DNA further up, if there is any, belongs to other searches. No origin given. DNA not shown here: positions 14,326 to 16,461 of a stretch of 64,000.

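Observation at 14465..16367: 27-bp direct repeats precisely flanking the beta-helix gene; two neighbouring genes share the same start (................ = MMTRA)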

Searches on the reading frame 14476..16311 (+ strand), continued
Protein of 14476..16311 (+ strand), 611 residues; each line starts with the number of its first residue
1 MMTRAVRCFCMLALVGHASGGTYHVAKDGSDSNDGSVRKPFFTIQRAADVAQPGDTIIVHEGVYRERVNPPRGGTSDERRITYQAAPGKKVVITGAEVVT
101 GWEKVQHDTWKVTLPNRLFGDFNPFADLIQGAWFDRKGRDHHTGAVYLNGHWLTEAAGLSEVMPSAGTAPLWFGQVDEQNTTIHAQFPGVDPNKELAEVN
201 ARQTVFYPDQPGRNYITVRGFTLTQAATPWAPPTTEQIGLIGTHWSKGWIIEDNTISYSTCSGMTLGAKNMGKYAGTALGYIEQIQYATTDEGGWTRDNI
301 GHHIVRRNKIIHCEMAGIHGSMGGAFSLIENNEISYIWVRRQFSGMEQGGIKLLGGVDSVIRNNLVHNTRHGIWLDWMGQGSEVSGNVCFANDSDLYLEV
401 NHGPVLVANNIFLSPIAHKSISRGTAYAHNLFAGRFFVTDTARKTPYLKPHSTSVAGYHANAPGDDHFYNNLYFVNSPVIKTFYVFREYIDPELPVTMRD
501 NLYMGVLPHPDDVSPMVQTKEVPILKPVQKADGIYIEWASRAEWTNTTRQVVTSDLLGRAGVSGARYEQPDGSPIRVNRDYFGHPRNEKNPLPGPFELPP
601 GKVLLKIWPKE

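Call 13: find_encoding_contigs(protein=P0003, flank=10000, max_places=6)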
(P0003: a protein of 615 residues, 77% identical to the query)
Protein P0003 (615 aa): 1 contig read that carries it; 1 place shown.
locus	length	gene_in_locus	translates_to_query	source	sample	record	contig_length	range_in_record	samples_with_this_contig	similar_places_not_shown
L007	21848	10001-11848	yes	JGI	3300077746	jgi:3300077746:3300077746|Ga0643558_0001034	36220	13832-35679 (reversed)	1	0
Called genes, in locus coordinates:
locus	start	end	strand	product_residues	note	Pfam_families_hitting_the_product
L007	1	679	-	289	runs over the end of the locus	PF02311:AraC_binding, PF00165:HTH_AraC (weak), PF12833:HTH_18, PF00165:HTH_AraC (weak)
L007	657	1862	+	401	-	PF00248:Aldo_ket_red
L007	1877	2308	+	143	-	PF05025:RbsD_FucU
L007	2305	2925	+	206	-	PF00300:His_Phos_1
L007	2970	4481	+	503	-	PF00370:FGGY_N, PF02782:FGGY_C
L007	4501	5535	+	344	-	PF08240:ADH_N, PF16912:Glu_dehyd_C, PF00107:ADH_zinc_N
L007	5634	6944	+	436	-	PF08013:GatZ_KbaZ-like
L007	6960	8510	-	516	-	PF09820:AAA-ATPase_like, PF08011:PDDEXK_9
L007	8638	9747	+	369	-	PF00356:LacI, PF00532:Peripla_BP_1, PF13407:Peripla_BP_4, PF13377:Peripla_BP_3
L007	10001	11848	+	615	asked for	PF07602:DUF1565 (faint), PF22842:Pel9A-like_beta_helix, PF21258:Glyco_hydro_120_ins, PF13229:Beta_helix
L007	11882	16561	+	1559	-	PF02837:Glyco_hydro_2_N, PF22666:Glyco_hydro_2_N2, PF00703:Glyco_hydro_2, PF02836:Glyco_hydro_2_C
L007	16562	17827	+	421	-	PF01208:URO-D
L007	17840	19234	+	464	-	PF00083:Sugar_tr, PF07690:MFS_1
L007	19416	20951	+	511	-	PF03065:Glyco_hydro_57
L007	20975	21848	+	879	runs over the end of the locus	-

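Call 23: find_encoding_contigs(protein=P0004, flank=5000, max_places=4)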
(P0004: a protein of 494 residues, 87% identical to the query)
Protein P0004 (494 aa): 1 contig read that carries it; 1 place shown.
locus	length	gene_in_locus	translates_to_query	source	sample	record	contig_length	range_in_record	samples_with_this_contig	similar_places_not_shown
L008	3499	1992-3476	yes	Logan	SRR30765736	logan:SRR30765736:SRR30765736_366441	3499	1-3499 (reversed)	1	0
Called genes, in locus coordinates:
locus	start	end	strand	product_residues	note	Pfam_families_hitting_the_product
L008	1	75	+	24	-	?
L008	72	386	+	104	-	-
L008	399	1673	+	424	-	PF05448:AXE1, PF00326:Peptidase_S9 (faint)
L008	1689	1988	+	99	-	PF00884:Sulfatase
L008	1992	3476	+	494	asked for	PF07602:DUF1565 (faint), PF22842:Pel9A-like_beta_helix, PF21258:Glyco_hydro_120_ins, PF05048:NosD (faint), PF13229:Beta_helix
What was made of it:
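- The one close relative (L008) ends inside the gene (call 23).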

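Call 38: find_related_loci(query=window:14476-16311:+, collection=metagenome_contigs, flank=6000)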
Query window:14476-16311:+ (611 aa) in metagenome_contigs; peptide patterns used: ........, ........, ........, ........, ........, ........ (x = any residue, [..] = any of these).
600 stretches matched a pattern (row limit reached: there are more); 579 encode a relative of the query (tblastn E <= 1e-3); the best 80 are kept; 80 distinct loci.
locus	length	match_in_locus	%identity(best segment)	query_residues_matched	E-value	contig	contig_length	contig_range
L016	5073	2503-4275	57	18-609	0e+0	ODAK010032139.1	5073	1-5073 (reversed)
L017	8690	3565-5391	54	1-608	0e+0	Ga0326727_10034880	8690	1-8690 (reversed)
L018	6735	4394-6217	53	2-609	0e+0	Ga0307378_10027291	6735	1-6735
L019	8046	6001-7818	53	1-608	0e+0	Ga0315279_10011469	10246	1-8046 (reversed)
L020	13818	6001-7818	53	1-608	0e+0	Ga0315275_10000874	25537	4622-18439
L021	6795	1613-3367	55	23-609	0e+0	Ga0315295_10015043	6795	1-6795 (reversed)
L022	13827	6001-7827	53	1-608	0e+0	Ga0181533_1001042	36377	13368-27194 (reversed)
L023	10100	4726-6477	54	23-608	0e+0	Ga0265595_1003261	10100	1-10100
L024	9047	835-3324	52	2-609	0e+0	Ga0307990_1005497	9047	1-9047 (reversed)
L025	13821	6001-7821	52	1-608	0e+0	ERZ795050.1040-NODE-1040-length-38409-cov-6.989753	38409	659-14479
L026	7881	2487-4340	53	3-608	0e+0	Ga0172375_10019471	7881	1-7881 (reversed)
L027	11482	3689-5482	54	23-609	0e+0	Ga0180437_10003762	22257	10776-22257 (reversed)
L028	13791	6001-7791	53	11-611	0e+0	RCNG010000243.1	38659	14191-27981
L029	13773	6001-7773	53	23-608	0e+0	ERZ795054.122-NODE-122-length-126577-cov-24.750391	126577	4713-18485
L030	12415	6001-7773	53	23-608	0e+0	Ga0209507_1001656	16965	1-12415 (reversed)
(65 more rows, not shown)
